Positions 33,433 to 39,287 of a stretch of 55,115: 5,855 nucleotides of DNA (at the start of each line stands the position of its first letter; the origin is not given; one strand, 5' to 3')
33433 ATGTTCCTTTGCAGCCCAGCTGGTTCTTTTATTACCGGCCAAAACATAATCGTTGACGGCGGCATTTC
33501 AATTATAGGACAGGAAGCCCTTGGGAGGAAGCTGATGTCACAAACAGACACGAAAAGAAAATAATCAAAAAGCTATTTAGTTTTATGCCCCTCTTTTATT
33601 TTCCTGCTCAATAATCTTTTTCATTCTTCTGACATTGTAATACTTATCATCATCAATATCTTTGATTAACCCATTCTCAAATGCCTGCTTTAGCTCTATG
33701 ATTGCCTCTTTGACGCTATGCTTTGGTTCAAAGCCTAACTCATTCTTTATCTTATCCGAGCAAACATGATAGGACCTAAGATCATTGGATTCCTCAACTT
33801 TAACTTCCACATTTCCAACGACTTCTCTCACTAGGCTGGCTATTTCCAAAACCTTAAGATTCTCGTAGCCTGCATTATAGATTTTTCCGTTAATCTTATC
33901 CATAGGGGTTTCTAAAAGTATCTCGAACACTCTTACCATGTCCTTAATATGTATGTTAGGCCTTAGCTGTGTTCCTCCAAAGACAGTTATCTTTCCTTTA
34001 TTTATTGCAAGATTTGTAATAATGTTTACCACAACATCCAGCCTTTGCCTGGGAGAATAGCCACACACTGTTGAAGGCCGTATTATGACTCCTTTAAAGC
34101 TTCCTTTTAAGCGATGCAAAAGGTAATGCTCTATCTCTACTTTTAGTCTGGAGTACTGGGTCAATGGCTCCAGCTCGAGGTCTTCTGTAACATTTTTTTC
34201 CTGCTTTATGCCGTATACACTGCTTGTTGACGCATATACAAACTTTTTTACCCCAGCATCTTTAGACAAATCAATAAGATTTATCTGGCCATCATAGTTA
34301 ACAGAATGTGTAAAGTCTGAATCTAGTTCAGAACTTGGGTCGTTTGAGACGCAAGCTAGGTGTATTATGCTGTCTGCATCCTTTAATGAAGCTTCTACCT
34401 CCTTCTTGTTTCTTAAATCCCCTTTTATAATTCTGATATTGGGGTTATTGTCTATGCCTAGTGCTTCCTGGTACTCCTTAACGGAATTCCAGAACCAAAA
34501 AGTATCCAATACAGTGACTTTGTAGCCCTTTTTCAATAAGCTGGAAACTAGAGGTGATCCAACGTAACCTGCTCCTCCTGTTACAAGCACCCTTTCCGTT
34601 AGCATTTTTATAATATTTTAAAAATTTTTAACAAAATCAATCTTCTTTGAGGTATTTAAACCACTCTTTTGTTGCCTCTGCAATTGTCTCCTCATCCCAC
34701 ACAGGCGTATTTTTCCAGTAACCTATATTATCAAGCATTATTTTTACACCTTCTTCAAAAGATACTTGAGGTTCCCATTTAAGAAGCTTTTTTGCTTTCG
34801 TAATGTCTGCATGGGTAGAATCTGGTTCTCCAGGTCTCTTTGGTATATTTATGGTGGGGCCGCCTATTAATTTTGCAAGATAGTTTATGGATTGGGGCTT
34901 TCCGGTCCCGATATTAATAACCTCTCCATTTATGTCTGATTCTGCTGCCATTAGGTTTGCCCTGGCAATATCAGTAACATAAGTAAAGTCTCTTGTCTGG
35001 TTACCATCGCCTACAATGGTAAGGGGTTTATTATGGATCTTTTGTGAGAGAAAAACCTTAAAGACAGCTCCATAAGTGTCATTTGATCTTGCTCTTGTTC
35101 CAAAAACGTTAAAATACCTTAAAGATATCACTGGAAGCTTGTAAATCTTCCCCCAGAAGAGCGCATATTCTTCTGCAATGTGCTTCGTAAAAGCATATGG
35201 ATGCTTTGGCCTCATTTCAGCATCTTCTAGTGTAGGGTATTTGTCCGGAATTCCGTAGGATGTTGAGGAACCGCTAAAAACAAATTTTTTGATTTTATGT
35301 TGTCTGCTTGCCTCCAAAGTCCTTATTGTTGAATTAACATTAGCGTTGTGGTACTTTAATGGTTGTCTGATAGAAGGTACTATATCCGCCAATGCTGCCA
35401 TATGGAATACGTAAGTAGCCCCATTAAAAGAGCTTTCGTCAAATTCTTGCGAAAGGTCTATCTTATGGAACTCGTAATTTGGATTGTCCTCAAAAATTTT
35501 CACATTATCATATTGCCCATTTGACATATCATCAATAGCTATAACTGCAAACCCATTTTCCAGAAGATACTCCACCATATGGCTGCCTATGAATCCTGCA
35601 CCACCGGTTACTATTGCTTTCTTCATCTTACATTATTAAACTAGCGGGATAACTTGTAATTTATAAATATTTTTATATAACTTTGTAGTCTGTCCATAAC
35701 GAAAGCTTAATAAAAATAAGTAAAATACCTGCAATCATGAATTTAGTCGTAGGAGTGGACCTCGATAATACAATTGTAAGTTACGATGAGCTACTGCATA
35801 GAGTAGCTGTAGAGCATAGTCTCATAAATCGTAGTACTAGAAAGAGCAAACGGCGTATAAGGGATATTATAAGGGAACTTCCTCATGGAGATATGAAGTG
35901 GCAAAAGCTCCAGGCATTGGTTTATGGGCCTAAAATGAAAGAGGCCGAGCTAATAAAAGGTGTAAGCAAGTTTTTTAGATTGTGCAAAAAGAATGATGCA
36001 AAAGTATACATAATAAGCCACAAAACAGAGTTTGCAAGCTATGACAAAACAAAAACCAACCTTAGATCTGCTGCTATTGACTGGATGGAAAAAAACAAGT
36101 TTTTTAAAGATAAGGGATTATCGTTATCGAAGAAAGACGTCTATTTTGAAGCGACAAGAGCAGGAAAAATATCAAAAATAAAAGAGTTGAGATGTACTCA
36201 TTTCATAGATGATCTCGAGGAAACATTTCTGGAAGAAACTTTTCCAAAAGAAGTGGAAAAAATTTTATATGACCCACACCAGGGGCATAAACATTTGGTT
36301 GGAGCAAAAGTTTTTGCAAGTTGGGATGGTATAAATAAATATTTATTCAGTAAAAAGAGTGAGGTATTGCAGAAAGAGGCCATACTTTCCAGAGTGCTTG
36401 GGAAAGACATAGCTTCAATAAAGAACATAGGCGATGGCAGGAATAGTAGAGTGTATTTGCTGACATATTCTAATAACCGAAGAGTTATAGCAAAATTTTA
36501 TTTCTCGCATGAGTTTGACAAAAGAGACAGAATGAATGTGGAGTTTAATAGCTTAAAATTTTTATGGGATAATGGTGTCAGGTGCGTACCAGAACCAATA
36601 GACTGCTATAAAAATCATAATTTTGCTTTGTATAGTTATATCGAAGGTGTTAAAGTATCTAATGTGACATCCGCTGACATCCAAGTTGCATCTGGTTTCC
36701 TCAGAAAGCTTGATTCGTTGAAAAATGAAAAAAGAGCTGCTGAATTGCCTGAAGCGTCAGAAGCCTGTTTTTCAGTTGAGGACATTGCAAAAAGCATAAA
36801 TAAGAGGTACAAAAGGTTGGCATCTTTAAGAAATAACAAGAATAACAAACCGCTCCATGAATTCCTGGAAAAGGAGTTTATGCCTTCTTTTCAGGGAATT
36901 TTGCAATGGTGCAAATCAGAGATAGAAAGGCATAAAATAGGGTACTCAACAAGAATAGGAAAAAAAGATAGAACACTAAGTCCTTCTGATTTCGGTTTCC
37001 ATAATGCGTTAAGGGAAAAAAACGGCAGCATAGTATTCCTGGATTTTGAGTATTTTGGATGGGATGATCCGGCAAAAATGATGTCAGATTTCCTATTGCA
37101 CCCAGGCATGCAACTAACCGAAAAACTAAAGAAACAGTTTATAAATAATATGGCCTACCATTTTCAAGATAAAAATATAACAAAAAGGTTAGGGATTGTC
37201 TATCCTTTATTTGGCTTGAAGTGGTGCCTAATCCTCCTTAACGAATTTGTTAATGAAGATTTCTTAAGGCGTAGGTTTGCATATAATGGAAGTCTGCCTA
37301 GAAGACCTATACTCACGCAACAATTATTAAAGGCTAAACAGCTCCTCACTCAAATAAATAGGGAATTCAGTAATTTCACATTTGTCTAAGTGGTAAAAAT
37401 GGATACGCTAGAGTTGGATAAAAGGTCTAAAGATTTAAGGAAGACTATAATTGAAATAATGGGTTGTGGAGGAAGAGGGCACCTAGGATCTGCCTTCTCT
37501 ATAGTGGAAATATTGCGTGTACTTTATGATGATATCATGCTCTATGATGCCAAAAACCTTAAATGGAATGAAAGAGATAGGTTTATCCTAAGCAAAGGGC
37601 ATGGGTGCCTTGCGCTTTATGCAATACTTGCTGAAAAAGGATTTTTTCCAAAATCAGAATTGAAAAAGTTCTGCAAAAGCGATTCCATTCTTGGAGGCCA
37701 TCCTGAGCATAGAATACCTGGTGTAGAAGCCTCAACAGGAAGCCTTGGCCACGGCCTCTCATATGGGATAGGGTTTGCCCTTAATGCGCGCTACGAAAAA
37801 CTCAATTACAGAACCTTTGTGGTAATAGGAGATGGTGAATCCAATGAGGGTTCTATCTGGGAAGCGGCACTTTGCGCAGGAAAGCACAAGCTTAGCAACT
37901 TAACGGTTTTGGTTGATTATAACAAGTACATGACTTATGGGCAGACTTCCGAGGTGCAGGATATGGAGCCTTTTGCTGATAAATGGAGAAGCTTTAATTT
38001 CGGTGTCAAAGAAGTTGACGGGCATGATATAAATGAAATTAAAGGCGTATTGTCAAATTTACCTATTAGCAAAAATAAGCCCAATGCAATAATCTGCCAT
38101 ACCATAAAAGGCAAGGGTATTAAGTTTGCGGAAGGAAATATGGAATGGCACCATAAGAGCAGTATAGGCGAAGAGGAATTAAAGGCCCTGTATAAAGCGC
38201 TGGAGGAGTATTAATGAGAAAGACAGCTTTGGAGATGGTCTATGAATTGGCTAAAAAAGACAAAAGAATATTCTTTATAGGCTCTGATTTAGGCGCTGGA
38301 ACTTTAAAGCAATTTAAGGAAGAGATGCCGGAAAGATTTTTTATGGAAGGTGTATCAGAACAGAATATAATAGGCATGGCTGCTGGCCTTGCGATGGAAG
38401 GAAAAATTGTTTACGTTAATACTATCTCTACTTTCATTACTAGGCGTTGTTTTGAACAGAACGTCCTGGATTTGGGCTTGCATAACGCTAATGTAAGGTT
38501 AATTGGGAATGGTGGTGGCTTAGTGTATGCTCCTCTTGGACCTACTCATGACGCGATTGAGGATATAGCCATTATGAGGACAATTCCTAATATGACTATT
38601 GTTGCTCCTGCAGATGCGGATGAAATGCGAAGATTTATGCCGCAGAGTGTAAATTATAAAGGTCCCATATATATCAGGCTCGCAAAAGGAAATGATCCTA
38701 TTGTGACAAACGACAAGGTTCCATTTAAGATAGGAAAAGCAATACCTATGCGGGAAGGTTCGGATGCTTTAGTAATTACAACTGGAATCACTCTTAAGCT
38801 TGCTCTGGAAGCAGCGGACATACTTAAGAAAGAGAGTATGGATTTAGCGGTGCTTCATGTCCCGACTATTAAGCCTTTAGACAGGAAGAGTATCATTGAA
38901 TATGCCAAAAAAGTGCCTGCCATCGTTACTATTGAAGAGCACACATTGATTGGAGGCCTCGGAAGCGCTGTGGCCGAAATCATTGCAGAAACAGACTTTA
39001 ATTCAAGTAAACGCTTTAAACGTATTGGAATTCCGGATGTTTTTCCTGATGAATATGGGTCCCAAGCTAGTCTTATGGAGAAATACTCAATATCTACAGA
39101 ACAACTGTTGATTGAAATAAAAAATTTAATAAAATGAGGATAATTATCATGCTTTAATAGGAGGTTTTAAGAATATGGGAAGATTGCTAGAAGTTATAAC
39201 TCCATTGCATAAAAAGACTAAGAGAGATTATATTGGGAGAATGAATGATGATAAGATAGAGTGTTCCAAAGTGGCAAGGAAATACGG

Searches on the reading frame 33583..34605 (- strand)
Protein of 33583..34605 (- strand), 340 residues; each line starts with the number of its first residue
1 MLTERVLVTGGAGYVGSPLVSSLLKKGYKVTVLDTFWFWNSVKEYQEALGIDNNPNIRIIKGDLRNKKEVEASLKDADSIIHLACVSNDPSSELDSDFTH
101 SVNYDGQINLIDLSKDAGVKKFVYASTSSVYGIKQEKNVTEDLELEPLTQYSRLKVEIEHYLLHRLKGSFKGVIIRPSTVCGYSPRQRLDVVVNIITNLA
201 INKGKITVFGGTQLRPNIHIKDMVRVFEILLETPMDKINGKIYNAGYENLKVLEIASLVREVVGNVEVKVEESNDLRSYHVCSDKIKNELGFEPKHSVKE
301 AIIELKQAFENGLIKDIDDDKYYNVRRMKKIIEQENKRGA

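Call 26: search_protein_families(library=pfam, proteins=[window:33583-34605:-], max_evalue=0.001)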
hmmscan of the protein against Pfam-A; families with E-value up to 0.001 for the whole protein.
window:33583-34605:- (340 aa): 9 families
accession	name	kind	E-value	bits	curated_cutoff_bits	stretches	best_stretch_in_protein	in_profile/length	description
PF01370.27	Epimerase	-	2.9e-45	155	20.9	1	6-246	1-240/240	NAD dependent epimerase/dehydratase family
PF16363.11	GDP_Man_Dehyd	-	8.7e-35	121.2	27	1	7-302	1-329/332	GDP-mannose 4,6 dehydratase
PF01073.25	3Beta_HSD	-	2.5e-23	82.9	22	1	7-196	1-197/280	3-beta hydroxysteroid dehydrogenase/isomerase family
PF04321.23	RmlD_sub_bind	-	4.4e-16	59.2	27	1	5-265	2-233/287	RmlD substrate binding domain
PF05368.20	NmrA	-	2.8e-13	50.6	27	1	3-131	2-111/298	NmrA-like family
PF13460.12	NAD_binding_10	-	5.6e-12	46.4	27.2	1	10-177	1-143/184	NAD(P)H-binding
PF02719.21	Polysacc_synt_2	-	1.1e-09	38.4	20.2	1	6-127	1-128/293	Polysaccharide biosynthesis protein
PF07993.18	NAD_binding_4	-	3.8e-09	36.5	20.1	1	8-186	1-213/258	Male sterility protein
PF08659.16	KR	-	0.00031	21.2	22.6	1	6-136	3-146/180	KR domain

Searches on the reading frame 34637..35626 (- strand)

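Call 26: search_protein_families(library=pfam, proteins=[window:34637-35626:-], max_evalue=0.001)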
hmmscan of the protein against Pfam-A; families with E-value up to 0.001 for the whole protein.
window:34637-35626:- (329 aa): 8 families
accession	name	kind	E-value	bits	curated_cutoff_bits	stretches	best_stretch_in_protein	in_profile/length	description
PF16363.11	GDP_Man_Dehyd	-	2.2e-53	182.3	27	1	5-297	1-332/332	GDP-mannose 4,6 dehydratase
PF01370.27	Epimerase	-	8.2e-53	179.7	20.9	1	5-240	2-240/240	NAD dependent epimerase/dehydratase family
PF01073.25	3Beta_HSD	-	2.7e-19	69.7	22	1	5-229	1-230/280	3-beta hydroxysteroid dehydrogenase/isomerase family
PF02719.21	Polysacc_synt_2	-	3.7e-13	49.8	20.2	1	5-253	2-242/293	Polysaccharide biosynthesis protein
PF07993.18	NAD_binding_4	-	2e-10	40.7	20.1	1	60-176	79-209/258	Male sterility protein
PF13460.12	NAD_binding_10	-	8.8e-07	29.4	27.2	1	8-154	1-130/184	NAD(P)H-binding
PF04321.23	RmlD_sub_bind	-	3.9e-05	23.3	27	1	4-233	3-202/287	RmlD substrate binding domain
PF05368.20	NmrA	-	0.00035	20.7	27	1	2-120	3-107/298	NmrA-like family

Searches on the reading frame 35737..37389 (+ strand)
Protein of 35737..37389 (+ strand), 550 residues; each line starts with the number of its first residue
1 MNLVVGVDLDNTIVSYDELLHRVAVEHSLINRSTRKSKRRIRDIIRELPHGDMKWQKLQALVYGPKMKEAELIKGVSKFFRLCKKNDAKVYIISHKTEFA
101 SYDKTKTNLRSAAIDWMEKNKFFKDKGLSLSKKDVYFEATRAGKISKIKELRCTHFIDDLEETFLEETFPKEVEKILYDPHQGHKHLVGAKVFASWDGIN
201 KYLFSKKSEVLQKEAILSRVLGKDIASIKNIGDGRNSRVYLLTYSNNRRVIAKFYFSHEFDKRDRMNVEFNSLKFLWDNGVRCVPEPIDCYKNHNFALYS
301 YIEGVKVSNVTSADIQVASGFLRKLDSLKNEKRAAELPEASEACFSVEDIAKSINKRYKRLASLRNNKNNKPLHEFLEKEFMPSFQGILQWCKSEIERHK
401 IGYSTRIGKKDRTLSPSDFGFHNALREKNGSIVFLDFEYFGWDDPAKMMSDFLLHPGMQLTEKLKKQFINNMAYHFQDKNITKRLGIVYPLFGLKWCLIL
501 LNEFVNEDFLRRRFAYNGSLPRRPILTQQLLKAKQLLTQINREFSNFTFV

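Call 26: search_protein_families(library=pfam, proteins=[window:35737-37389:+], max_evalue=0.001)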
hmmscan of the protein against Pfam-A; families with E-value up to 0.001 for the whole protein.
window:35737-37389:+ (550 aa): 1 family
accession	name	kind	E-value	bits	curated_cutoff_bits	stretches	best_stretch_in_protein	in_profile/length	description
PF01636.29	APH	-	1e-07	32.4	23.2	1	228-446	2-203/239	Phosphotransferase enzyme family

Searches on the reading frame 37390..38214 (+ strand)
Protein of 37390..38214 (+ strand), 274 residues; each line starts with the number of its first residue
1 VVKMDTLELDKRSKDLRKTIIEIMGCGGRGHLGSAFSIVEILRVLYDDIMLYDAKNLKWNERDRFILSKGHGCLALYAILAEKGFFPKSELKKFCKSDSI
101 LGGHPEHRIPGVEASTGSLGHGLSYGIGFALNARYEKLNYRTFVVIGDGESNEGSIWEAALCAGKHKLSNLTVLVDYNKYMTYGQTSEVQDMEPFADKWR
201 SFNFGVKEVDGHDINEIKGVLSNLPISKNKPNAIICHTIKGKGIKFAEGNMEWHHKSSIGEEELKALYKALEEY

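Call 26: search_protein_families(library=pfam, proteins=[window:37390-38214:+], max_evalue=0.001)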
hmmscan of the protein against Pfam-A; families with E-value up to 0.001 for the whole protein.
window:37390-38214:+ (274 aa): 4 families
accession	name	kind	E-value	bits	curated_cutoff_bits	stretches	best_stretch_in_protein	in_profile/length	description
PF00456.26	Transketolase_N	-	1.5e-45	156.1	22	1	25-270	18-274/334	Transketolase, thiamine diphosphate binding domain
PF13292.11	DXP_synthase_N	-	4.6e-10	39.7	21.2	1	3-179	12-172/274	1-deoxy-D-xylulose-5-phosphate synthase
PF00676.26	E1_dh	-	4.7e-08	32.8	22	1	115-217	99-200/300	Dehydrogenase E1 component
PF09364.15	XFP_N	-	0.0002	20.8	23.7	1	88-156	108-175/364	XFP N-terminal domain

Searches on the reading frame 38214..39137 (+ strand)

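Call 26: search_protein_families(library=pfam, proteins=[window:38214-39137:+], max_evalue=0.001)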
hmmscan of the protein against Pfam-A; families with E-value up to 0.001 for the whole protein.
window:38214-39137:+ (307 aa): 4 families
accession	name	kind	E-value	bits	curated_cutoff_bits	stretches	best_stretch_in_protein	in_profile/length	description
PF02779.29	Transket_pyr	-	3.9e-32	111.7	27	1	2-160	6-171/174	Transketolase, pyrimidine binding domain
PF02780.25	Transketolase_C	-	2e-27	96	25.9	1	174-296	1-122/124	Transketolase, C-terminal domain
PF17147.9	PFOR_II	-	1.3e-06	29.1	27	1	184-263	2-81/102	Pyruvate:ferredoxin oxidoreductase core domain II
PF22613.1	Transketolase_C_1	-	0.00058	20.5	27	0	182-232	11-60/113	Transketolase-like TK C-terminal domain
